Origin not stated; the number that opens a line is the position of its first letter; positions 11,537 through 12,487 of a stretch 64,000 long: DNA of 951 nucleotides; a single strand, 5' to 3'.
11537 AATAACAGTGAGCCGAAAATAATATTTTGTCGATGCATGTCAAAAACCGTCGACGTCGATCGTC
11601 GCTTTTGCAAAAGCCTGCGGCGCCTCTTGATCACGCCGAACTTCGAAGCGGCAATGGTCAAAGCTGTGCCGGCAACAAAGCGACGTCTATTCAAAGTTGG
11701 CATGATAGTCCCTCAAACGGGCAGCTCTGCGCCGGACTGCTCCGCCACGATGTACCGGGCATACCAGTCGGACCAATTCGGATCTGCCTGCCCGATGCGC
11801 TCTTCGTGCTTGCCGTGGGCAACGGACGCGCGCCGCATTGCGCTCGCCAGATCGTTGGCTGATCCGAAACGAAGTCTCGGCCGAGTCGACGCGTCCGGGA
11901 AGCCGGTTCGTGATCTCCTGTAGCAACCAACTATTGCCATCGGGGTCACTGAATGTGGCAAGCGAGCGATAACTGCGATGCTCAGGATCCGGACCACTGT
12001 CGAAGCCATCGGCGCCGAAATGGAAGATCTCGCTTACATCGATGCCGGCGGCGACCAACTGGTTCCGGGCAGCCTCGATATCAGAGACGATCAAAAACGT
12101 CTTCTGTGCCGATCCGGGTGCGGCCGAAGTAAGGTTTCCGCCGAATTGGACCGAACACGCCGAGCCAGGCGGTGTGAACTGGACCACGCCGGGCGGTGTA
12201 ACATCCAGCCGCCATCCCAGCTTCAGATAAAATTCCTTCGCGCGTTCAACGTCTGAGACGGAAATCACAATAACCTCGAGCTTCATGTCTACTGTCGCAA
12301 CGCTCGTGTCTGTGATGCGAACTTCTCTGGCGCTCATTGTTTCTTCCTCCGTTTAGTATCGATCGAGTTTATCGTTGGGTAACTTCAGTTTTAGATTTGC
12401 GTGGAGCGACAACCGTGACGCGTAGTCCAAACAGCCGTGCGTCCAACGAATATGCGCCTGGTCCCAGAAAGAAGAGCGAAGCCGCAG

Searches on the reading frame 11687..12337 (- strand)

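Call 56: search_protein_families(library=pfam, proteins=[window:11687-12337:-], max_evalue=0.001)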
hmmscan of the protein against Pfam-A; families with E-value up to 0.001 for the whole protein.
window:11687-12337:- (216 aa): 2 families
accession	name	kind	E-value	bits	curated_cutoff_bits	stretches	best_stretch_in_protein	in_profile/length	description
PF00903.31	Glyoxalase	-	6e-07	30.3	20.6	1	20-137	2-119/121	Glyoxalase/Bleomycin resistance protein/Dioxygenase superfamily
PF22677.2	Ble-like_N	-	2.8e-05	24.2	24.5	1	25-46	7-29/41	Bleomycin resistance protein-like N-terminal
